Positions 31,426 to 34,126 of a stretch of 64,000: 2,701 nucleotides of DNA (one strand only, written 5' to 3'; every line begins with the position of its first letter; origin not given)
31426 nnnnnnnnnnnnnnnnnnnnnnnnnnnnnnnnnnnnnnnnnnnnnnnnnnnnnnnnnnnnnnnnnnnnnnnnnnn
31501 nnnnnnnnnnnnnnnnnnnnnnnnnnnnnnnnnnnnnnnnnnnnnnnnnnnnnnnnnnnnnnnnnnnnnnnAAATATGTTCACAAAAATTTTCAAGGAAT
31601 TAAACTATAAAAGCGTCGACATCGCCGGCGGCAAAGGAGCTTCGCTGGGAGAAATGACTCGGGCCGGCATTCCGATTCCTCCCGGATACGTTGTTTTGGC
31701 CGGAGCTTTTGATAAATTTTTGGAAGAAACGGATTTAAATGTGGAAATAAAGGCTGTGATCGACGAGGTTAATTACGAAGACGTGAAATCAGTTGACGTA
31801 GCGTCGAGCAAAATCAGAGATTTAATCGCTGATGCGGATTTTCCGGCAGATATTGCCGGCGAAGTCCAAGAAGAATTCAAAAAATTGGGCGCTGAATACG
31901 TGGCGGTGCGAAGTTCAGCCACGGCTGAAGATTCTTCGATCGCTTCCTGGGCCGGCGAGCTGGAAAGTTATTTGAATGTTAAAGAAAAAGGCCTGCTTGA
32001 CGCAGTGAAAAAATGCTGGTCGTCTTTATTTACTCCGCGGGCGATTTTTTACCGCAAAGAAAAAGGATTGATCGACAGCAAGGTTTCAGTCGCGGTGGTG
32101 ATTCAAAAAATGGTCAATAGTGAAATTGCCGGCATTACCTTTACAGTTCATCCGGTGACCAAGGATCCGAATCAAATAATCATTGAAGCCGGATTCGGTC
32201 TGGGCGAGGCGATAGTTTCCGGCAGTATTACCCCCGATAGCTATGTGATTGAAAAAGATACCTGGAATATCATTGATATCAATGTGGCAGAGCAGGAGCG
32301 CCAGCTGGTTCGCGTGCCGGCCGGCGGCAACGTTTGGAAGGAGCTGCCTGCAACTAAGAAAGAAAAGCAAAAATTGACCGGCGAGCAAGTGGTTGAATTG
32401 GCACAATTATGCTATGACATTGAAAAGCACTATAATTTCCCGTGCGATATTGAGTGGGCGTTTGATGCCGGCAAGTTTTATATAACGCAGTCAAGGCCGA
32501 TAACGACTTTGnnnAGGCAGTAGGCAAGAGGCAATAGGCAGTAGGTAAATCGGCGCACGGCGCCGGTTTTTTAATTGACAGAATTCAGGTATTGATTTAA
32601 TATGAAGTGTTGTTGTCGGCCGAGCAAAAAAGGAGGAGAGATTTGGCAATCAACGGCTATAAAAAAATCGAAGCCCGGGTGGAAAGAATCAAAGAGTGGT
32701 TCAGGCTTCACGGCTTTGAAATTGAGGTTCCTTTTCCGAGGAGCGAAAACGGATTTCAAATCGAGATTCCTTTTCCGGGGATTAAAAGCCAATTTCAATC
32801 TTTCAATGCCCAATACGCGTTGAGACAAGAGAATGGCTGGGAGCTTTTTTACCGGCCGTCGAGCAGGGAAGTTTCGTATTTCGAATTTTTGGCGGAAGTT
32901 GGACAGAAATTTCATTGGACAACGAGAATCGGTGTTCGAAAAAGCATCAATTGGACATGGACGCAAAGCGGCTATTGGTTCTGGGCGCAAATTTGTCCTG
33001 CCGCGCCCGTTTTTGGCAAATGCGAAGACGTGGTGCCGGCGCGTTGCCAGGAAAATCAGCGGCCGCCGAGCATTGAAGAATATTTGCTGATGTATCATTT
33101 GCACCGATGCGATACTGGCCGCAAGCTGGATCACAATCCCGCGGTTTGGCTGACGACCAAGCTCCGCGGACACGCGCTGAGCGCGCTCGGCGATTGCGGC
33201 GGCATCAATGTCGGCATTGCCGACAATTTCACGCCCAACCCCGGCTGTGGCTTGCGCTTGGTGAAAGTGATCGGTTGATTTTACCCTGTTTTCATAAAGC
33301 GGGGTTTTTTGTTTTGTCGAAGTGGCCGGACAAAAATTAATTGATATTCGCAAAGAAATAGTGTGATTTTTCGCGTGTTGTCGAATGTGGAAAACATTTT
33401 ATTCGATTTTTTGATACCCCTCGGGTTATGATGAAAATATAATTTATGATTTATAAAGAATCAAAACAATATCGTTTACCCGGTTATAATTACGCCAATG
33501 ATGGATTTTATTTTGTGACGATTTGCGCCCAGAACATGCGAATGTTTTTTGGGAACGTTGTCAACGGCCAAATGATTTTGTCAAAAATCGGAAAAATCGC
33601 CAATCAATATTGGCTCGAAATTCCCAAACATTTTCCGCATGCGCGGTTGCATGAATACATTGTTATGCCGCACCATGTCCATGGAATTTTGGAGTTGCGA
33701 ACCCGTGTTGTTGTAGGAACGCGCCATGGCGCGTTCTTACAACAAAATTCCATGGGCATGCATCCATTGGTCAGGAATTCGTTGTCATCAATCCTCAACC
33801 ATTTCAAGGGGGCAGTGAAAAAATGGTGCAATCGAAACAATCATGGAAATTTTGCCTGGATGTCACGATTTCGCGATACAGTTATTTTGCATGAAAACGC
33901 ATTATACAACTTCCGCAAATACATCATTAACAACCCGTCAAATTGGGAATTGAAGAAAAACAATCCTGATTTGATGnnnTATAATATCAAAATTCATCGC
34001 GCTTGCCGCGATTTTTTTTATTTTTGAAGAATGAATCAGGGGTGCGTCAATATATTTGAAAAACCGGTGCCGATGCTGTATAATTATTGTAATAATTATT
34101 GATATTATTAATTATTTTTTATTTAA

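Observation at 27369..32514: Split rifampin-phosphotransferase-like multi-module phosphotransfer cluster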

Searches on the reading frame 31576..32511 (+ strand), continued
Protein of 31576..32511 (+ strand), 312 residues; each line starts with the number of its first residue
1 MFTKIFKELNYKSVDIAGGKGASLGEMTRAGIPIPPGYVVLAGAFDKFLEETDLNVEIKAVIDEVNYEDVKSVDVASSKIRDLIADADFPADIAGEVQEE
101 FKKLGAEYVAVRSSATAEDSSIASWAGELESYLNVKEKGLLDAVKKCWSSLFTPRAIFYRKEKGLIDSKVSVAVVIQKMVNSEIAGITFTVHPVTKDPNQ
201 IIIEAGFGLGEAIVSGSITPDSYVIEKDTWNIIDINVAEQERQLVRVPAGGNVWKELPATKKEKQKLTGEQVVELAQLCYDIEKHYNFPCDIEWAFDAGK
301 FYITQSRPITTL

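Call 58: find_related_loci(query=A5, collection=genome_contigs, flank=10000)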
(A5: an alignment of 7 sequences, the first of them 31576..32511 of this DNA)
Query A5 (312 aa) in genome_contigs; peptide patterns used: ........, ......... (x = any residue, [..] = any of these).
599 stretches matched a pattern (row limit reached: there are more); 580 encode a relative of the query (tblastn E <= 1e-3); the best 80 are kept; 80 distinct loci.
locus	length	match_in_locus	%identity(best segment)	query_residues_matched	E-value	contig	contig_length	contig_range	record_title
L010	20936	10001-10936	68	1-312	1e-144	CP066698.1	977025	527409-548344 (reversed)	MAG: Candidatus Falkowbacteria bacterium isolate NC_groundwater_1683_Pr3_B-0.1um_40_26 chromosome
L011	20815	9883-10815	68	2-312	2e-143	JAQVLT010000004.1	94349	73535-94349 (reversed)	MAG: Patescibacteria group bacterium isolate STF1_116 NODE_360_length_94349_cov_4.153202_Sandtown_F1, whole genome shotg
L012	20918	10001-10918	68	6-312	7e-142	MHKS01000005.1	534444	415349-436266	MAG: Candidatus Komeilibacteria bacterium RIFOXYD1_FULL_37_29 rifoxyd1_full_scaffold_8, whole genome shotgun sequence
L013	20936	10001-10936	67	1-312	3e-141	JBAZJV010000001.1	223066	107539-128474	MAG: Patescibacteria group bacterium isolate SO_2017_LW4_128 scaffold_165_c1_LW137-91_2017, whole genome shotgun sequenc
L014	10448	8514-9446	66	2-312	2e-140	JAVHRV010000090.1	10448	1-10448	MAG: Patescibacteria group bacterium isolate WB02no5_39_7 NODE_4897_length_10448_cov_4.763880, whole genome shotgun sequ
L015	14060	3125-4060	66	1-312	3e-140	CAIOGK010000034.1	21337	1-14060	Candidatus Falkowbacteria bacterium isolate Loclat_bin-04004 genome assembly, contig: bin-04004:034/137, whole genome sh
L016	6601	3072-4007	68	1-312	2e-140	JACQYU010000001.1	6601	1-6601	MAG: Candidatus Falkowbacteria bacterium isolate NC_groundwater_1549_Pr4_S-0.65um_40_6 SR1-18-Sp65_coassembly_scaffold_5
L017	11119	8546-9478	66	2-312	9e-140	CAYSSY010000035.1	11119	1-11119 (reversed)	MAG TPA_asm: uncultured Gammaproteobacteria bacterium isolate binchicken_co66_283 genome assembly, contig: NODE_8862_len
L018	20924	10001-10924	67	6-312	9e-140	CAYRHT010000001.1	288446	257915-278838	MAG TPA_asm: uncultured Gammaproteobacteria bacterium isolate binchicken_co28_75 genome assembly, contig: NODE_4_length_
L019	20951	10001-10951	66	2-312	2e-139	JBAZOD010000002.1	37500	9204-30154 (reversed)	MAG: Patescibacteria group bacterium isolate SO_2017_LW4_86 scaffold_2535_c1_LW137-91_2017, whole genome shotgun sequenc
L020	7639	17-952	66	1-312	5e-139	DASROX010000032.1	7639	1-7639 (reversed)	MAG TPA_asm: Candidatus Saccharimonadales bacterium isolate SMAG_U10279 k141_61937, whole genome shotgun sequence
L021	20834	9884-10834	65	2-312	8e-139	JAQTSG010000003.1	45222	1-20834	MAG: Patescibacteria group bacterium isolate STB_181 NODE_1673_length_45222_cov_3.482958_Sandtown_B, whole genome shotgu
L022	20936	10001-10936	65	1-312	7e-138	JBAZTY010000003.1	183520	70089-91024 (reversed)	MAG: Patescibacteria group bacterium isolate SO_2017_GW1_214 NODE_607_length_183520_cov_2.697960_OW334_2017, whole genom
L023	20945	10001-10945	65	2-312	7e-138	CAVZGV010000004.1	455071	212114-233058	MAG: Candidatus Falkowbacteria bacterium isolate MFD04716.bin.1.162 genome assembly, contig: contig_24681, whole genome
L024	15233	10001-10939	66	4-312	2e-137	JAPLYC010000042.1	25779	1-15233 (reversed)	MAG: Candidatus Parcubacteria bacterium isolate LacPavin_0920_SED3_MAG_40_21 LacPavin_0920_SED3_scaffold_3232776, whole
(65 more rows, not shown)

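Call 83: search_protein_families(library=padloc, proteins=[window:31576-32511:+], max_evalue=0.01)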
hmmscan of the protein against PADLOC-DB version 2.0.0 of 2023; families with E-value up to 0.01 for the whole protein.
window:31576-32511:+ (312 aa): 0 families

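Call 88: search_protein_families(library=ncbifam, proteins=[P0052, P0053], max_evalue=1e-10)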
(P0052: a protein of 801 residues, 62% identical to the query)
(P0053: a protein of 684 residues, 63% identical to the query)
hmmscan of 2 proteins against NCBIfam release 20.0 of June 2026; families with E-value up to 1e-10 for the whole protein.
P0052 (801 aa): 23 families
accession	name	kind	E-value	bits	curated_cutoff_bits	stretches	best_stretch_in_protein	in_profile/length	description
NF005057.0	PRK06464.1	equivalog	1.4e-134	450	598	2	2-317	5-342/798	phosphoenolpyruvate synthase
TIGR01418.1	PEP_synth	equivalog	5.4e-128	428.5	739.75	2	3-321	1-340/784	pyruvate, water dikinase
NF004878.0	PRK06241.1-3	subfamily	2.2e-112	376.8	945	2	6-317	7-318/891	phosphoenolpyruvate synthase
NF004877.0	PRK06241.1-2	subfamily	6.6e-109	365.5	866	2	4-322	5-324/869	phosphoenolpyruvate synthase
NF041857.1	RIF_Ptrans_rph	equivalog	5.2e-107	359.2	999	2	4-322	3-322/864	rifamycin-inactivating phosphotransferase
NF004879.0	PRK06241.1-4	equivalog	1.6e-101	340.9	976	2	2-325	3-327/868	phosphoenolpyruvate synthase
NF052632.1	undecylprod_RedH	equivalog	2.7e-95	320.1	1350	2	11-317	10-300/880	undecylprodigiosin ligase RedH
NF052631.1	prodigiosin_PigC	equivalog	2.9e-90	303.4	1300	2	12-318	10-305/883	prodigiosin ligase PigC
NF004881.0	PRK06241.2-2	equivalog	6.8e-88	296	883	2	15-314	16-314/898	phosphoenolpyruvate synthase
NF000283.1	RPH_KJ151292.1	equivalog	2e-74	251.3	1700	2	4-320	6-323/865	rifamycin-inactivating phosphotransferase Rph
NF004880.0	PRK06241.2-1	equivalog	7.6e-73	245.8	972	3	4-226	4-223/837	phosphoenolpyruvate synthase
NF004883.0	PRK06241.2-4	equivalog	5.3e-67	226.7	1063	2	18-322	32-338/928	phosphoenolpyruvate synthase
NF004882.0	PRK06241.2-3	equivalog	7.2e-54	183.2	850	2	6-314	3-280/827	phosphoenolpyruvate synthase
NF004531.0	PRK05878.1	equivalog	1.9e-27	96.1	456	1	698-798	354-455/534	pyruvate, phosphate dikinase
TIGR01828.1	pyru_phos_dikin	equivalog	2.4e-27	95.3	843.45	0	698-777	388-468/865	pyruvate, phosphate dikinase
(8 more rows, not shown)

P0053 (684 aa): 19 families
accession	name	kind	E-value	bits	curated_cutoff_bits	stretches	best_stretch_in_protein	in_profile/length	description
NF005057.0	PRK06464.1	equivalog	2.4e-129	432.7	598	2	2-325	5-346/798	phosphoenolpyruvate synthase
TIGR01418.1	PEP_synth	equivalog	8.7e-124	414.6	739.75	2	3-326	1-341/784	pyruvate, water dikinase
NF004878.0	PRK06241.1-3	subfamily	4e-112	376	945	2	6-318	7-315/891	phosphoenolpyruvate synthase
NF004877.0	PRK06241.1-2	subfamily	2.3e-105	353.7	866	2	4-317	5-315/869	phosphoenolpyruvate synthase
NF041857.1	RIF_Ptrans_rph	equivalog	1.6e-99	334.5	999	2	3-319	2-315/864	rifamycin-inactivating phosphotransferase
NF004879.0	PRK06241.1-4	equivalog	8.8e-96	321.9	976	2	3-318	4-316/868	phosphoenolpyruvate synthase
NF052631.1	prodigiosin_PigC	equivalog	6.2e-89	299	1300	2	11-323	9-306/883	prodigiosin ligase PigC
NF052632.1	undecylprod_RedH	equivalog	1.2e-86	291.5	1350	2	9-328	8-307/880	undecylprodigiosin ligase RedH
NF004881.0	PRK06241.2-2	equivalog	1.3e-85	288.4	883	2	13-320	14-316/898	phosphoenolpyruvate synthase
NF004880.0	PRK06241.2-1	equivalog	3.4e-70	237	972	2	1-227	1-224/837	phosphoenolpyruvate synthase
NF000283.1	RPH_KJ151292.1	equivalog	1.7e-63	215.2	1700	1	14-319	16-318/865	rifamycin-inactivating phosphotransferase Rph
NF004883.0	PRK06241.2-4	equivalog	5.8e-63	213.4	1063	1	17-323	31-336/928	phosphoenolpyruvate synthase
NF004882.0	PRK06241.2-3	equivalog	1.9e-55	188.4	850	2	11-225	5-215/827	phosphoenolpyruvate synthase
NF004531.0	PRK05878.1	equivalog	5e-25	88.1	456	0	604-677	383-456/534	pyruvate, phosphate dikinase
TIGR01828.1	pyru_phos_dikin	equivalog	6.5e-25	87.3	843.45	0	2-67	2-72/865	pyruvate, phosphate dikinase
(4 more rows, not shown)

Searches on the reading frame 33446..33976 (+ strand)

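Call 52: search_protein_families(library=pfam, proteins=[window:33446-33976:+], max_evalue=0.01)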
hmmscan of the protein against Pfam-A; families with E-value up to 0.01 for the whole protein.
window:33446-33976:+ (177 aa): 0 families

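Call 83: search_protein_families(library=padloc, proteins=[window:33446-33976:+], max_evalue=0.01)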
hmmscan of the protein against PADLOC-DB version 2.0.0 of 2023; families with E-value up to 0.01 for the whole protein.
window:33446-33976:+ (177 aa): 0 families

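Call 84: search_protein_families(library=ncbifam, proteins=[window:33446-33976:+], max_evalue=1)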
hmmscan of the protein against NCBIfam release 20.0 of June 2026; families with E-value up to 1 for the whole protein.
window:33446-33976:+ (177 aa): 1 family
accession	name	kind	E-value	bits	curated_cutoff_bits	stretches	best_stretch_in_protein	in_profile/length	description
NF047646.1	REP_Tyr_transpos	equivalog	1.5e-10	41.1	80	1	16-165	6-132/146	REP-associated tyrosine transposase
